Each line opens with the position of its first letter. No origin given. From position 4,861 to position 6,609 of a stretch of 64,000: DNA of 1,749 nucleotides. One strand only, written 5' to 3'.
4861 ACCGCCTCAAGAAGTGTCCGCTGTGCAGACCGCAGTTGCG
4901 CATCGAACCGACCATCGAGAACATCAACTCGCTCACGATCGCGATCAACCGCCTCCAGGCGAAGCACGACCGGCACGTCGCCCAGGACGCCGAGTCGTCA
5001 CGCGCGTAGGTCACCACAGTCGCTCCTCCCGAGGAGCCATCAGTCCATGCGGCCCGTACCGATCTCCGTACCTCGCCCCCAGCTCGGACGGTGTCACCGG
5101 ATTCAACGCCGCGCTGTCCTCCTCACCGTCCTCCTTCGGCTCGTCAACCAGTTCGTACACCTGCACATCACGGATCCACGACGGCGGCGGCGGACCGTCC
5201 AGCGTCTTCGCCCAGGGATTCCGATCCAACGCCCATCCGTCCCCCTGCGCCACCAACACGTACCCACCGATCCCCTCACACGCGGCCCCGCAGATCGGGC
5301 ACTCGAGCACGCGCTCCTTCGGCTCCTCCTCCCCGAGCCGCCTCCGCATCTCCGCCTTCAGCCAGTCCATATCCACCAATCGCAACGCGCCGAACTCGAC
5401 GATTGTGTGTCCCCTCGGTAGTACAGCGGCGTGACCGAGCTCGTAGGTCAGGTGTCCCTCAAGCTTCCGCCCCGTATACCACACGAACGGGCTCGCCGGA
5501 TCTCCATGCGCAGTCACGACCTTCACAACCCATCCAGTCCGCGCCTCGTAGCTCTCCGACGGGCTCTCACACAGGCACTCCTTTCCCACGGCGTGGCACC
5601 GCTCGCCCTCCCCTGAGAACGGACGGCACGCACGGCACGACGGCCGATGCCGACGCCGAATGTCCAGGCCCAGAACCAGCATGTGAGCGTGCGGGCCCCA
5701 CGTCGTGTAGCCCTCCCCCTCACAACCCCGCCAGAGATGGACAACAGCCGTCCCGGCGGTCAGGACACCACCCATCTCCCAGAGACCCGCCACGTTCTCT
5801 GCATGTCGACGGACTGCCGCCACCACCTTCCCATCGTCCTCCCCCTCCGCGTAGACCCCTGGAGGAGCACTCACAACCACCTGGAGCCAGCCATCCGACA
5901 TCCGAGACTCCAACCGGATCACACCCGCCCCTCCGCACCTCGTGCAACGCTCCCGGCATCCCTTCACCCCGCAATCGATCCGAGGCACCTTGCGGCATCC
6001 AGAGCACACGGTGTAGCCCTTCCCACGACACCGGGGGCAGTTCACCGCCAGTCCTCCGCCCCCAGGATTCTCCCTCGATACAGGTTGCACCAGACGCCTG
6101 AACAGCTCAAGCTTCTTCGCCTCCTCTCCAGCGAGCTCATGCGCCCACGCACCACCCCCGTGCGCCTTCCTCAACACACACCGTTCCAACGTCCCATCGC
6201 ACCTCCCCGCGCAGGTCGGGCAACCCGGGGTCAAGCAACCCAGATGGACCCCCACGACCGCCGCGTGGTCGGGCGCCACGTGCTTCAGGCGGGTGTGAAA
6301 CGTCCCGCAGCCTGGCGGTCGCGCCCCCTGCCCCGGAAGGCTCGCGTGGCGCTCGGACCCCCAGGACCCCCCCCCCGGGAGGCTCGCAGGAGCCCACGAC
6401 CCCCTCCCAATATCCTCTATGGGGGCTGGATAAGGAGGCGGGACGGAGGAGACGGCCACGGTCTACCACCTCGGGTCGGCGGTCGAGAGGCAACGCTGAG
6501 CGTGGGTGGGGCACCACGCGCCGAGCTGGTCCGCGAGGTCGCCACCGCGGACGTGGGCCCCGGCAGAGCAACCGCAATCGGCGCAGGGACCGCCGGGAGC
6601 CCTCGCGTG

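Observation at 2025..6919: Small integrated element in tRNA-Arg(CCT), using the 5' half of the tRNA as att site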

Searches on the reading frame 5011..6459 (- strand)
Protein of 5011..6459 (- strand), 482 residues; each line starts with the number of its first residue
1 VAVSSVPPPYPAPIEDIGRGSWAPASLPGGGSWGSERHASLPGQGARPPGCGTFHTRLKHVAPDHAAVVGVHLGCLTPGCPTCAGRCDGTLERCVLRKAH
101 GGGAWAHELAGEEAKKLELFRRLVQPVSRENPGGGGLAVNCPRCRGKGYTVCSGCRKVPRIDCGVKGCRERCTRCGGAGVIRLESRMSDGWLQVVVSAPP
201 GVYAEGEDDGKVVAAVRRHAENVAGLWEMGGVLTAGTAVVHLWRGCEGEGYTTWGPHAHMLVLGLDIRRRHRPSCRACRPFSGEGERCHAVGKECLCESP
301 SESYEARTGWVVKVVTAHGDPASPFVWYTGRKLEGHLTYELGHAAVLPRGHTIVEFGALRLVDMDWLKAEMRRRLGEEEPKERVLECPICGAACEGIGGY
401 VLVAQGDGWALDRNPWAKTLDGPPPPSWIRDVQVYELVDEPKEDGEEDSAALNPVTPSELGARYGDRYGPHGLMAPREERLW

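Call 7: search_protein_families(library=pfam, proteins=[window:5011-6459:-], max_evalue=0.1)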
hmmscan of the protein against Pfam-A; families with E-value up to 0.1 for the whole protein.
window:5011-6459:- (482 aa): 0 families

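Call 8: search_protein_families(library=phrogs, proteins=[window:5011-6459:-], max_evalue=0.1)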
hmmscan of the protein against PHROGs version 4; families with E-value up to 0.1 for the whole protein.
window:5011-6459:- (482 aa): 0 families

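Call 12: find_encoding_contigs(protein=window:5011-6459:-, flank=10000, max_places=10)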
Protein window:5011-6459:- (482 aa): 1 contig read that carries it; 1 place shown.
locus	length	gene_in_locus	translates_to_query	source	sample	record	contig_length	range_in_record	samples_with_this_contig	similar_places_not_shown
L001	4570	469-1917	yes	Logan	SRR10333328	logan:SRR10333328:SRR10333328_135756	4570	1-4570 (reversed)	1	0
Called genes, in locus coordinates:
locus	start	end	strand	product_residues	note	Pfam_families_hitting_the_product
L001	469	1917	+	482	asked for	-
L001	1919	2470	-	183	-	-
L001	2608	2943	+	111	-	-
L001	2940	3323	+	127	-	-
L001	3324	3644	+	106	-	-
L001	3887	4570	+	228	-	?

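Call 15: find_homologous_proteins(query=window:5011-6459:-)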
Query window:5011-6459:- (482 aa): 2 proteins with E <= 0.001 among 8000 candidates.
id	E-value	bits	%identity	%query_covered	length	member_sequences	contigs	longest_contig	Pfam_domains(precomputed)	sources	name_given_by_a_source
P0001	3.0e-30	123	39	45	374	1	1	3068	-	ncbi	-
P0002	8.0e-18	82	32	35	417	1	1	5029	-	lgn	-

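Call 22: find_encoding_contigs(protein=P0001, flank=10000)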
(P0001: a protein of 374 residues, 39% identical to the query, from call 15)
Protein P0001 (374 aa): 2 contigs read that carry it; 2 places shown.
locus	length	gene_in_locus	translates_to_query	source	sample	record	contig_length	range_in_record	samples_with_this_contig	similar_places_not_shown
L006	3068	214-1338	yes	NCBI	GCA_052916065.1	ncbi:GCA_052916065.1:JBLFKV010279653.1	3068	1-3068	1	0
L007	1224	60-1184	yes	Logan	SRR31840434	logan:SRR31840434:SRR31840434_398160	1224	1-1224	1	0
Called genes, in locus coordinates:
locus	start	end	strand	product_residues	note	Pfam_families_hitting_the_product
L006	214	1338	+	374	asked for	-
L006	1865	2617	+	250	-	-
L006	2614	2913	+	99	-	-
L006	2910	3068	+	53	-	?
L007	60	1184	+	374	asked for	-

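Call 23: find_encoding_contigs(protein=P0002, flank=10000)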
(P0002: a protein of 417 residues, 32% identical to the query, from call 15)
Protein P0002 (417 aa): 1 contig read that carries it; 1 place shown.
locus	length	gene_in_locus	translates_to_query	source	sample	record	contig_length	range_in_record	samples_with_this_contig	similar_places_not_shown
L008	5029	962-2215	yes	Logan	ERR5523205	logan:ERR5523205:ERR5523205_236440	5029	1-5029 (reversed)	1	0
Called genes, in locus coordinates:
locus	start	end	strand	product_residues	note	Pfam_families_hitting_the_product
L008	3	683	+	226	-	?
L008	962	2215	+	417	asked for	-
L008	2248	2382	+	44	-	-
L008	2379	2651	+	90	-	-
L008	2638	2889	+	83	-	-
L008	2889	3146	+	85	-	-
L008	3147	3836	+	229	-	-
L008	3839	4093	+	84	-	-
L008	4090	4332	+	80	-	-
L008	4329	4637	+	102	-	-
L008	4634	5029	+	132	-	?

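Call 34: search_protein_representatives(alignment_id=A1)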
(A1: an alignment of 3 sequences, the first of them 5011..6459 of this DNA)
Query: 3 sequences, 404 profile positions. Proteins with E-value up to 0.001 (for the whole library): 55; up to 1e-10: 29; up to 1e-30: 23. The best 55 are listed.
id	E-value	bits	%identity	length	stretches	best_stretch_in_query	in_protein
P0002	2.2e-181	620.0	-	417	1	5-403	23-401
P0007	8.7e-110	384.2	-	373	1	10-371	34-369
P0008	9.8e-78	278.6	-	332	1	66-384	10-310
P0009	8.0e-76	272.3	-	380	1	38-335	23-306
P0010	3.8e-75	270.1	-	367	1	46-337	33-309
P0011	4.4e-69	250.1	-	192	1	240-403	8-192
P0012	1.2e-68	248.8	-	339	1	47-341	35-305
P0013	8.7e-68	245.9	-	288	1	68-341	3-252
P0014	4.9e-65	236.8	-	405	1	15-336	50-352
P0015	1.8e-63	231.7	-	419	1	16-326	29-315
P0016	1.5e-60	222.1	-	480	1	39-350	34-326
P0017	1.6e-58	215.4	-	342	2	195-381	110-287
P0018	5.6e-58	213.6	-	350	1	58-329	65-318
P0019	1.2e-57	212.4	-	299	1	123-336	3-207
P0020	2.7e-54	201.5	-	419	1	32-326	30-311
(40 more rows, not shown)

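Call 36: search_protein_families(library=pfam, alignment_id=A2, max_evalue=0.01)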
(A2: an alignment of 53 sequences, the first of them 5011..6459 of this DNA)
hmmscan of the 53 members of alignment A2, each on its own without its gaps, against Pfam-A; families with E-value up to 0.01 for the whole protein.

A. member 1, window:5011-6459:- (482 aa): 0 families

B. families by the number of members that match (of 53 scanned): 7 families
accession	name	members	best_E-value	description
PF14319.11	Zn_Tnp_IS91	7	3.7e-05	Transposase zinc-binding domain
PF14369.11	Zn_ribbon_19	1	6e-05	zinc-ribbon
PF09723.15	Zn_ribbon_8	1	0.00094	Zinc ribbon domain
PF24445.1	DUF7564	1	0.0011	Family of unknown function (DUF7564)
PF01155.25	HypA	1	0.0031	Hydrogenase/urease nickel incorporation, metallochaperone, hypA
PF18866.6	CxC7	1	0.0054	CxC7 like cysteine cluster associated with KDZ transposases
PF13894.12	zf-C2H2_4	1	0.008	C2H2-type zinc finger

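Call 38: search_solved_structures(query=A2, max_evalue=10)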
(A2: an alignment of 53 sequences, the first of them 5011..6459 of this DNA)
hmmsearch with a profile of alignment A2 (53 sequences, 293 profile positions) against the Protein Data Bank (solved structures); distinct sequences matched with E-value up to 10: 11.
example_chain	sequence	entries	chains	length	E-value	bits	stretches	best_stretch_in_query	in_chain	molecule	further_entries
1omh_A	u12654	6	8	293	0.0055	19.2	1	91-205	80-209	trwC protein | TrwC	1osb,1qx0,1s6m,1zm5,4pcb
2cdm_A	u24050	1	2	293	0.0055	19.2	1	91-205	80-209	TRWC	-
4ht4_A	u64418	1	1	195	0.15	14.5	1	149-200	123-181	Nicking enzyme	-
3l57_A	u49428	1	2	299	0.36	13.3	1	90-194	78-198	Mobilization protein TraI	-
3l6t_A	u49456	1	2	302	0.37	13.2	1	90-194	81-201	Mobilization protein TraI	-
8a1b_A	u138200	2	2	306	0.37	13.2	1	90-194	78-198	TraI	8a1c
7kcm_C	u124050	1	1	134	1.7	11.1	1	34-99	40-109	Succinate dehydrogenase [ubiquinone] iron-sulfur subunit, mitochondrial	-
7kcl_C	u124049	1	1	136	1.7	11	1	34-99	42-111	Succinate dehydrogenase [ubiquinone] iron-sulfur subunit, mitochondrial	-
3qqc_A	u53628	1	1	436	1.8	10.9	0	41-67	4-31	DNA-directed RNA polymerase subunit b, DNA-directed RNA polymerase subunit a', DNA-directe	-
2akl_A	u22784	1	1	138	2.4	10.5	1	44-79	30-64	phnA-like protein pa0128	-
2ct7_A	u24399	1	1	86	8.6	8.7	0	42-87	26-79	RING finger protein 31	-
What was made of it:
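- The best sequence-profile hits in the PDB are the relaxases TrwC, NES and TraI (call 38).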

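Call 39: search_protein_families(library=ncbifam, alignment_id=A2, max_evalue=0.01)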
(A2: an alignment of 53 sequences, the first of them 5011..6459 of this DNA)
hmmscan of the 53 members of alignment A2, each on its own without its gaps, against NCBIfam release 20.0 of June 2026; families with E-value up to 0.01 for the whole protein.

A. member 1, window:5011-6459:- (482 aa): 0 families

B. families by the number of members that match (of 53 scanned): 11 families
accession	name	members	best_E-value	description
NF033538.2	transpos_IS91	2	4.8e-05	IS91 family transposase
TIGR02605.1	CxxC_CxxC_SSSS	2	0.00036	FmdB family zinc ribbon protein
NF033497.1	rubre_like_arch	2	0.0014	rubrerythrin-like domain-containing protein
NF045720.1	rubredox_RCKP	1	0.0012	RCKP-type rubredoxin-like domain-containing protein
NF047912.1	ECs_2282_CxxC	1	0.0029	ECs_2282 family putative zinc-binding protein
TIGR03655.1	anti_R_Lar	1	0.0049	Lar family restriction alleviation protein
NF038384.1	zinc_YnfU_fam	1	0.0067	YnfU family zinc-binding protein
NF041837.1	rnfC_Methano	1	0.0076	Rnf electron transport complex subunit RnfC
NF001669.0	PRK00432.1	1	0.0078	30S ribosomal protein S27ae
NF001662.0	PRK00431.1-3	1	0.0086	[protein ADP-ribosylglutamate] hydrolase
NF058604.1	RtpA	1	0.0097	anti-TRAP protein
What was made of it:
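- On IS91-family rolling-circle transposon: The window protein hits no IS91 model (calls 7, 36, 39).
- Seven family members hit the IS91 zinc-binding domain and two hit the NCBIfam IS91 transposase model (calls 36, 39). The window protein itself hits no IS91 model (calls 7, 36, 39).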

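Call 44: predict_structure(alignment_id=A2)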
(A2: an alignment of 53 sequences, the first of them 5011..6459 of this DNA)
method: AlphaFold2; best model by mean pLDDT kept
length: 482 residues; sequences in the alignment: 53
mean_pLDDT: 73.4   pTM: 0.74
mean pLDDT of the five models: 73.4, 72.6, 72.4, 71.7, 70.5
residues with pLDDT >= 90: 164; 70-90: 125; 50-70: 87; < 50: 106
segments of 3 or more residues with pLDDT < 50: 1-32, 145-179, 284-286, 290-293, 418-428, 467-482
pLDDT, mean of each block of 10 residues (from residue 1): 33 35 42 74 91 82 83 89 94 92 96 95 79 68 47 45 43 40 64 97 96 97 88 91 87 95 80 56 50 58 90 93 91 97 95 94 88 86 84 79 66 56 46 68 53 70 53 40 26
secondary structure, 60 per line:
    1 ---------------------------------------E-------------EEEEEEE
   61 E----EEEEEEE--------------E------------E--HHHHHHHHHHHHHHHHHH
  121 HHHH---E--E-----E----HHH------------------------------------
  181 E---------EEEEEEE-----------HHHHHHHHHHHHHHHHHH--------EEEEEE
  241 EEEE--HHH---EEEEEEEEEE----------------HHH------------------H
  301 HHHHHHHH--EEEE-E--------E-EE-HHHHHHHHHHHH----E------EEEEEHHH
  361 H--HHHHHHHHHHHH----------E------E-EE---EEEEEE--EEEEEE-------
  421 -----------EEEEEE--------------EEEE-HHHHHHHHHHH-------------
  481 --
elements in order: E54-61 E66-72 H103-124 E191-197 H209-226 E235-244 E253-262 H300-308 E311-314 H330-341 E353-357 H358-361 H364-375 E400-405 E408-413 E432-437 E452-455 H457-467
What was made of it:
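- On SNJ1 RepA-like (IS91-related) HUH rolling-circle initiators: AF2 model: pLDDT 73, pTM 0.74 (call 44).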

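Call 61: find_related_loci(query=A1, collection=viral_contigs, flank=10000)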
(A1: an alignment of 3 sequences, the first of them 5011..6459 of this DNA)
Query A1 (482 aa) in viral_contigs; peptide patterns used: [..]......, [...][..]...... (x = any residue, [..] = any of these).
15 stretches matched a pattern, but none encodes a relative of the query by tblastn (E <= 1e-3).

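Call 62: find_encoding_contigs(protein=P0007, flank=10000)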
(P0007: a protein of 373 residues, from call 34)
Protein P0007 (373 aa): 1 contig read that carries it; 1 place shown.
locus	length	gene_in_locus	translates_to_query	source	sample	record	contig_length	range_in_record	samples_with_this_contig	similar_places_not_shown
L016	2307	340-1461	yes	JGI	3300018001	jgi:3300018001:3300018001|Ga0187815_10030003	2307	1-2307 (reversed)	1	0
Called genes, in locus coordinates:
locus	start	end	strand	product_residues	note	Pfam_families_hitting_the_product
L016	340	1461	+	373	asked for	-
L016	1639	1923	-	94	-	-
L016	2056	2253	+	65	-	-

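Call 63: find_homologous_proteins(query=A2, max_evalue=0.00001)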
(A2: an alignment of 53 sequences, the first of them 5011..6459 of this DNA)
Query A2 (53 sequences) (482 aa, profile of the alignment): 6 proteins with E <= 0.00001 among 8000 candidates.
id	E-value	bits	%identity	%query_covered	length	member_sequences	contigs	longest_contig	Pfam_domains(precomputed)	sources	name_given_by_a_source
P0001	3.6e-78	281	39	45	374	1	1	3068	-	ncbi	-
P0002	1.4e-76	276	32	35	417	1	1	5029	-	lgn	-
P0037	9.1e-59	217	22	54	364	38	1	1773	-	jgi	-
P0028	7.9e-39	152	40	25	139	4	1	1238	-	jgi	-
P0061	6.5e-36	142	35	10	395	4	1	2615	-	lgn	-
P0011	5.0e-19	87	99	40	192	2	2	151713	-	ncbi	-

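Call 68: search_dna_similar(query=window:5011-6459:-, collection=plasmids, mode=protein, max_evalue=0.01, max_rows=15)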
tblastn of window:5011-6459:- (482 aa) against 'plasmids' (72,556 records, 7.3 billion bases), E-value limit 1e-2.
No match.

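Call 69: search_dna_similar(query=window:5011-6459:-, collection=phages, mode=protein, max_evalue=0.01, max_rows=15)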
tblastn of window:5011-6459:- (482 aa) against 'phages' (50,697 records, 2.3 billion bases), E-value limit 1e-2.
No match.
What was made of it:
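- Closest known: RepA of haloarchaeal virus SNJ1. Different: There is no BLAST-level similarity (call 69).
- Tried and rejected: The Rep has no tblastn match in the plasmid or phage collections at E <= 0.01 (calls 68, 69).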

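Call 77: fold_search(model_id=the predicted structure, library=viral)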
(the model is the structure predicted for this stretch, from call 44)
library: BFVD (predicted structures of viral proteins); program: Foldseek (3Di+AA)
matches with E <= 10: 319; with E <= 0.001: 1
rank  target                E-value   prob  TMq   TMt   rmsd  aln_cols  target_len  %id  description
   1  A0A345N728            2.6e-04  1.00  0.20  0.33  10.4       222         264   16  (no name in the UniProt tables at hand)
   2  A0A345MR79            3.7e-03  0.85  0.20  0.24  11.4       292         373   10  (no name in the UniProt tables at hand)
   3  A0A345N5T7            6.9e-03  1.00  0.19  0.31   5.6       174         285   14  (no name in the UniProt tables at hand)
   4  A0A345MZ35            6.9e-03  0.99  0.20  0.34   7.5       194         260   12  (no name in the UniProt tables at hand)
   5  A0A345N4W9            7.3e-03  0.80  0.16  0.23  10.3       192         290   13  (no name in the UniProt tables at hand)
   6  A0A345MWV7            9.6e-03  0.87  0.16  0.25   7.7       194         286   10  (no name in the UniProt tables at hand)
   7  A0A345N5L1            1.3e-02  0.80  0.19  0.35  16.1       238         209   13  (no name in the UniProt tables at hand)
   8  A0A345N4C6            1.6e-02  0.89  0.18  0.41  10.3       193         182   13  (no name in the UniProt tables at hand)
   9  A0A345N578            1.7e-02  0.80  0.18  0.24  10.7       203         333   13  (no name in the UniProt tables at hand)
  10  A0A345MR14            1.8e-02  0.77  0.17  0.29  11.5       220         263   12  (no name in the UniProt tables at hand)
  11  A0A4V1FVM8            2.0e-02  0.60  0.17  0.19   8.5       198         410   10  (no name in the UniProt tables at hand)
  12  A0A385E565            2.2e-02  0.38  0.15  0.16  12.9       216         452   15  (no name in the UniProt tables at hand)
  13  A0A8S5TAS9            3.3e-02  0.51  0.18  0.31  18.4       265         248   14  Replication-associated protein ORF2/G2P domain-containing protein [Siphoviridae sp. ctwuP1]
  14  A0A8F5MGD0            5.9e-02  0.63  0.18  0.29   8.4       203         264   12  (no name in the UniProt tables at hand)
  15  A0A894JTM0            6.2e-02  0.33  0.15  0.23   9.9       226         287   12  (no name in the UniProt tables at hand)
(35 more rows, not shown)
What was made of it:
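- Tried and rejected: BFVD hits were weak and mostly unnamed (call 77).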

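Call 106: search_protein_families(library=pfam, proteins=[L006:1865-2617:+, L006:2614-2913:+, L008:3147-3836:+, L008:87-683:+, L008:4329-4637:+, L016:1639-1923:-], max_evalue=0.01)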
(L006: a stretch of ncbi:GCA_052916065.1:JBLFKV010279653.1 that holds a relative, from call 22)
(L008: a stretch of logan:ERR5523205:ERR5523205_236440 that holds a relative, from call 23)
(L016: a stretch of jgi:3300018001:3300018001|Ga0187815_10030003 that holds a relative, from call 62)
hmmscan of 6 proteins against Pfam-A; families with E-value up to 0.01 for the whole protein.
L006:1865-2617:+ (250 aa): 0 families

L006:2614-2913:+ (99 aa): 0 families

L008:3147-3836:+ (229 aa): 0 families

L008:87-683:+ (198 aa): 0 families

L008:4329-4637:+ (102 aa): 0 families

L016:1639-1923:- (94 aa): 0 families
